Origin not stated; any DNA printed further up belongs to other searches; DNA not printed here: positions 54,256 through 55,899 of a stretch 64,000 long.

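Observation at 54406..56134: Translationally coupled pair: divergent AdoMetDC-fold pyruvoyl enzyme plus a DUF3326-like protein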

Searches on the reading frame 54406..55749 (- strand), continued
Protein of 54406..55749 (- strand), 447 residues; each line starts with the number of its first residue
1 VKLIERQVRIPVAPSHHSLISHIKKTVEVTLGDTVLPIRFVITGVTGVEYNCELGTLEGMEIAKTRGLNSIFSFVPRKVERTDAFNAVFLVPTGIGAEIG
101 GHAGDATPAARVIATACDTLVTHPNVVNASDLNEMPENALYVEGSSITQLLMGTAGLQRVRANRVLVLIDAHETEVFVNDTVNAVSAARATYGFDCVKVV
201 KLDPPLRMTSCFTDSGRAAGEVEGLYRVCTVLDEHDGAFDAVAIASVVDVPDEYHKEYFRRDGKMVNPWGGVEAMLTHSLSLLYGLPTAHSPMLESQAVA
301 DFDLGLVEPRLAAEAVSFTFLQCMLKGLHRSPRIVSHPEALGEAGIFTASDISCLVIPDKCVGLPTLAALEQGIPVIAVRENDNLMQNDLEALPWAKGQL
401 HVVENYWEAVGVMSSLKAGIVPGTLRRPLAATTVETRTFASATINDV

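Call 20: find_related_loci(query=A1, collection=genome_contigs, flank=8000)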
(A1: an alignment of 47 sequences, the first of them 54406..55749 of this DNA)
Query A1 (447 aa) in genome_contigs; peptide patterns used: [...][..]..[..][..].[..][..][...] (x = any residue, [..] = any of these).
599 stretches matched a pattern (row limit reached: there are more); 570 encode a relative of the query (tblastn E <= 1e-3); the best 80 are kept; 80 distinct loci.
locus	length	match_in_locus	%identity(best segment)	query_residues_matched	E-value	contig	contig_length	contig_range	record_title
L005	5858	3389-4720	76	1-444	0e+0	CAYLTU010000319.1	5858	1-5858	MAG TPA_asm: uncultured Rhodospirillaceae bacterium isolate SRP308112_co1_145 genome assembly, contig: NODE_27513_length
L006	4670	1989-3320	75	1-444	0e+0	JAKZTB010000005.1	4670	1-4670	MAG: Alphaproteobacteria bacterium isolate Langseth_MAG_00048 Langseth_MAG_00048_000000000005, whole genome shotgun sequ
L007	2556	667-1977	77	1-437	0e+0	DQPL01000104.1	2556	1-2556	MAG TPA_asm: Gemmatimonadetes bacterium isolate SZUA-1190 k95_336736, whole genome shotgun sequence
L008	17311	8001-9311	75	3-439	0e+0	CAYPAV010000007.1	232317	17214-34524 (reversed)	MAG TPA_asm: uncultured Rhodospirillaceae bacterium isolate SRP200020_co5_212 genome assembly, contig: NODE_42_length_23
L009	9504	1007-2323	73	1-439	0e+0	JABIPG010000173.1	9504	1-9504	MAG: Rhodospirillaceae bacterium isolate SI072_bin112 k141_2961274, whole genome shotgun sequence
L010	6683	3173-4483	74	1-437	0e+0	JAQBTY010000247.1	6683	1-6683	MAG: Proteobacteria bacterium isolate casp150-mb.13 NODE_28136_length_6683_cov_0.080194, whole genome shotgun sequence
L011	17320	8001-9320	73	1-440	0e+0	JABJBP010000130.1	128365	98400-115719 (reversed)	MAG: Rhodospirillaceae bacterium isolate SI073_bin34 k141_2282802, whole genome shotgun sequence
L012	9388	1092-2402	73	1-437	0e+0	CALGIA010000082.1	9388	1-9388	MAG TPA_asm: uncultured Rhodospirillaceae bacterium isolate ERR2206756_bin.142_CONCOCT_v1.1_MAG genome assembly, contig:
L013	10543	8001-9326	71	1-441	0e+0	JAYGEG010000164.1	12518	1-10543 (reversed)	MAG: Rhodospirillales bacterium isolate OC3_3000m_MAG_266 OC3_3000m_contig_2729068, whole genome shotgun sequence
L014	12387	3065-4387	72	1-441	0e+0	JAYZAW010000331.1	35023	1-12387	MAG: Pseudomonadota bacterium isolate XB_MAG1192 DB_MAG1192_0331, whole genome shotgun sequence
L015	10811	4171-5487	70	1-439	0e+0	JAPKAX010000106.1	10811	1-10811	MAG: Rhodospirillales bacterium isolate ANT-23 NODE_3512_length_10811_cov_12.993306, whole genome shotgun sequence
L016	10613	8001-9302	69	1-437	0e+0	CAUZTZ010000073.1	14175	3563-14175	MAG: Alphaproteobacteria bacterium isolate CB9_331.49 genome assembly, contig: Ga0302133_10001583, whole genome shotgun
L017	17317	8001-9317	67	1-439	0e+0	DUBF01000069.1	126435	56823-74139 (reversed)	MAG TPA_asm: Rhodospirillales bacterium isolate UWMA-0295 NODE_212_length_126435_cov_0.132037, whole genome shotgun sequ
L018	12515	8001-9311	67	1-437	0e+0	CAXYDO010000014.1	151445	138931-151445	MAG: uncultured Alphaproteobacteria bacterium isolate FRAM_RAS_F4_11_2016-MAG_9 genome assembly, contig: FRAM_RAS_F4_11_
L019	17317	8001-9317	68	1-439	0e+0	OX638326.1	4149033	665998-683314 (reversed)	MAG: uncultured Alphaproteobacteria bacterium isolate 36580269-0a0b-41f5-a0f3-8f7859907d82 genome assembly, chromosome:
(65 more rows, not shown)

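Call 30: search_protein_families(library=padloc, proteins=[window:54406-55749:-], max_evalue=0.001)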
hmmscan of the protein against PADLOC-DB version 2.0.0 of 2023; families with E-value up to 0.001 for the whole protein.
window:54406-55749:- (447 aa): 0 families

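Call 31: predict_structure(alignment_id=A2)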
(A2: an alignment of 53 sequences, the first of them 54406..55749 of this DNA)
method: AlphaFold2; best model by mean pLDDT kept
length: 447 residues; sequences in the alignment: 53
mean_pLDDT: 75.5   pTM: 0.80
mean pLDDT of the five models: 75.5, 68.0, 59.1, 54.4, 46.2
residues with pLDDT >= 90: 72; 70-90: 239; 50-70: 109; < 50: 27
segments of 3 or more residues with pLDDT < 50: 94-103, 304-306, 441-447
pLDDT, mean of each block of 10 residues (from residue 1): 76 69 81 74 76 76 54 73 84 41 60 89 66 72 83 90 91 81 83 87 84 59 86 93 83 69 59 77 85 71 54 63 74 88 89 88 85 89 65 87 85 88 62 59 38
secondary structure, 60 per line:
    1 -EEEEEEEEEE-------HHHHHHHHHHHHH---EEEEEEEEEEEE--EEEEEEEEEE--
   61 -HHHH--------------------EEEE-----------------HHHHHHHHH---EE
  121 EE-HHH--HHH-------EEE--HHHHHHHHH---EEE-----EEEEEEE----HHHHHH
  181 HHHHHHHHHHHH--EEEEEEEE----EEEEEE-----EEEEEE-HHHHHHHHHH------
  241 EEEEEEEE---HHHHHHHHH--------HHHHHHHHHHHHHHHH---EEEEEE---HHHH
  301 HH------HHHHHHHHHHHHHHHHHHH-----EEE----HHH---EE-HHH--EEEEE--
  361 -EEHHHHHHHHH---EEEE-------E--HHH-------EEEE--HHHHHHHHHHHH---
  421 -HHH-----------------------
elements in order: E2-11 H19-31 E35-46 E49-58 H62-65 E86-89 H107-115 E119-122 E139-141 H144-152 E156-158 E164-170 H175-192 E195-202 E207-212 E218-223 H225-234 E241-248 H252-260 H269-284 E288-293 H297-302 H309-327 E333-335 E354-358 H364-372 E376-379 E400-403 H406-417

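Call 34: fold_search(model_id=the predicted structure, library=pdb)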
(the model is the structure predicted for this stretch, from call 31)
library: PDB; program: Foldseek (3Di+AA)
matches with E <= 10: 1356; with E <= 0.001: 1
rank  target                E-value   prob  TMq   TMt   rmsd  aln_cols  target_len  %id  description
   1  2o6h_A                6.9e-04  1.00  0.20  0.49   8.2       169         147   14  Lumazine synthase RibH1 from Brucella melitensis (Gene BMEI1187, Swiss-Prot entry Q8YGH2) complexed with inhibitor 5-N (released 2007-08-14)
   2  2o6h_C                1.0e-03  1.00  0.20  0.50   8.2       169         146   14  Lumazine synthase RibH1 from Brucella melitensis (Gene BMEI1187, Swiss-Prot entry Q8YGH2) complexed with inhibitor 5-N (released 2007-08-14)
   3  6hni                  1.0e-03  0.57  0.16  0.23  19.8       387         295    8  The ligand-bound, closed structure of CD0873, a substrate binding protein with adhesive properties from Clostridium diff (released 2019-08-28)
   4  1kyv_C                1.3e-03  1.00  0.23  0.56   7.3       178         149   14  Lumazine Synthase from S.pombe bound to riboflavin (released 2002-07-24)
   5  4v7g_A1               1.6e-03  1.00  0.21  0.50   7.4       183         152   13  Crystal Structure of Lumazine Synthase from Bacillus Anthracis (released 2014-07-09)
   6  1kz6_A                1.7e-03  1.00  0.22  0.57   7.3       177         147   14  Mutant enzyme W63Y/L119F Lumazine Synthase from S.pombe (released 2002-07-24)
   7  1kyv_A                1.8e-03  1.00  0.22  0.56   7.3       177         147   14  Lumazine Synthase from S.pombe bound to riboflavin (released 2002-07-24)
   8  1kz4_A                1.8e-03  1.00  0.21  0.52   7.8       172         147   13  Mutant enzyme W63Y Lumazine Synthase from S.pombe (released 2002-07-24)
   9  1kz6_C                1.9e-03  1.00  0.23  0.56   7.4       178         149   13  Mutant enzyme W63Y/L119F Lumazine Synthase from S.pombe (released 2002-07-24)
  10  1kz9_A                2.1e-03  1.00  0.21  0.52   7.9       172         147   14  Mutant Enzyme L119F Lumazine Synthase from S.pombe (released 2002-07-24)
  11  1kyy_A                2.2e-03  1.00  0.22  0.56   7.3       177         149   14  Lumazine Synthase from S.pombe bound to nitropyrimidinedione (released 2002-07-24)
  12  1kz1_C                2.3e-03  1.00  0.22  0.53   7.2       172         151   14  Mutant enzyme W27G Lumazine Synthase from S.pombe (released 2002-07-24)
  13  1kz9_C                2.3e-03  1.00  0.22  0.53   7.6       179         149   15  Mutant Enzyme L119F Lumazine Synthase from S.pombe (released 2002-07-24)
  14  1kz4_C                2.6e-03  1.00  0.22  0.54   7.8       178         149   13  Mutant enzyme W63Y Lumazine Synthase from S.pombe (released 2002-07-24)
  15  1kyv_E                2.9e-03  1.00  0.22  0.55   7.2       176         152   14  Lumazine Synthase from S.pombe bound to riboflavin (released 2002-07-24)
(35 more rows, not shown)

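Call 36: search_solved_structures(query=A1, max_evalue=10, show_alignments=3)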
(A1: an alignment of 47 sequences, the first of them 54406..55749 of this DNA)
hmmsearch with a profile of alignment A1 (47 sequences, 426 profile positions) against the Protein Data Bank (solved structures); distinct sequences matched with E-value up to 10: 3.
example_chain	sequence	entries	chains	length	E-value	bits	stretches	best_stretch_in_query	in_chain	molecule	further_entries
7jil_T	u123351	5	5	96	0.0011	20.8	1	150-224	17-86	50S ribosomal protein L23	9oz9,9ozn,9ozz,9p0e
3l7q_A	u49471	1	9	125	0.68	11.6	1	132-193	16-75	Putative translation initiation inhibitor, aldR regulator-like protein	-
3luf_A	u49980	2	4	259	1.6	10.4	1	349-399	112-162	Two-component system response regulator/GGDEF domain protein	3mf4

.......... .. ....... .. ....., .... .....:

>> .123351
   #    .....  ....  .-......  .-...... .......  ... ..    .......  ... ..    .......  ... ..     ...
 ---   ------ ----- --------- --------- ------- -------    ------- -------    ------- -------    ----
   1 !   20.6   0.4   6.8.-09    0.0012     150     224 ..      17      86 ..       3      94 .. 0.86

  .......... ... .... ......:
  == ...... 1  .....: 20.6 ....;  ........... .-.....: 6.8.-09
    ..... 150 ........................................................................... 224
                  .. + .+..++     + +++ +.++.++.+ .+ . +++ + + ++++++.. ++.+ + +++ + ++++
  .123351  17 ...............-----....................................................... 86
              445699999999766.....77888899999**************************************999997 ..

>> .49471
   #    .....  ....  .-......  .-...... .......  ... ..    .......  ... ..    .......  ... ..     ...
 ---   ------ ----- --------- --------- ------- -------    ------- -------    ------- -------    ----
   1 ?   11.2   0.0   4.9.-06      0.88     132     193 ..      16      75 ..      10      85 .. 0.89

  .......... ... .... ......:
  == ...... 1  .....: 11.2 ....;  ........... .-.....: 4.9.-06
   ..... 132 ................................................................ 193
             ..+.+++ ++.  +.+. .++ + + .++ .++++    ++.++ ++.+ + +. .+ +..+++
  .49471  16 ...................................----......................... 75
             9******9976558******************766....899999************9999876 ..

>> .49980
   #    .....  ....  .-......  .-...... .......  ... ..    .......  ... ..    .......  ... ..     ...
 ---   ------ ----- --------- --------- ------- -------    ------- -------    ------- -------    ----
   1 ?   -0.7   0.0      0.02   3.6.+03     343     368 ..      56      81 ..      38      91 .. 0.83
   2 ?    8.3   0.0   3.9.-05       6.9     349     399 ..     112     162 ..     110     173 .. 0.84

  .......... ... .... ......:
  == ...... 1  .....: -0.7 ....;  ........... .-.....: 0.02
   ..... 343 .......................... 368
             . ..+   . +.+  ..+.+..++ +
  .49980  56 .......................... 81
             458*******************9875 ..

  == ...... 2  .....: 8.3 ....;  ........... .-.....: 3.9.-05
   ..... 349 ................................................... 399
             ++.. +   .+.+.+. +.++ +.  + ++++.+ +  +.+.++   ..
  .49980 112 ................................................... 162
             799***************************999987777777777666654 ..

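Call 37: search_protein_families(library=pfam, proteins=[window:54406-55749:-, P0332, P0355], max_evalue=10)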
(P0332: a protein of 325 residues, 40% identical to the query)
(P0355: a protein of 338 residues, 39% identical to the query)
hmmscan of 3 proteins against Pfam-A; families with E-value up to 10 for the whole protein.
window:54406-55749:- (447 aa): 1 family
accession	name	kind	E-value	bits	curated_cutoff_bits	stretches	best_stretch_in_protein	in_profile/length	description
PF11805.13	DUF3326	-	2.4e-95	319.8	25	1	87-425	2-336/337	Protein of unknown function (DUF3326)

P0332 (325 aa): 1 family
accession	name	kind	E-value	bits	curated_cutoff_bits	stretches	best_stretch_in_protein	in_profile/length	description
PF11805.13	DUF3326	-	3.3e-72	243.8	25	1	2-315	1-335/337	Protein of unknown function (DUF3326)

P0355 (338 aa): 1 family
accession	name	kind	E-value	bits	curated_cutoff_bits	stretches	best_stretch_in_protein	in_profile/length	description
PF11805.13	DUF3326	-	1.3e-59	202.4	25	1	3-318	2-335/337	Protein of unknown function (DUF3326)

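Call 45: search_dna_similar(query=window:54406-55749:-, collection=plasmids, mode=protein, max_evalue=0.00001, max_rows=30)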
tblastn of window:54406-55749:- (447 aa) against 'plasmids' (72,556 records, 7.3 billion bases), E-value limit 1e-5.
No match.

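Call 46: search_dna_similar(query=window:54406-55749:-, collection=phages, mode=protein, max_evalue=0.001, max_rows=20)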
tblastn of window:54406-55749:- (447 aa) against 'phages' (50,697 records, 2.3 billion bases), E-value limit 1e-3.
No match.
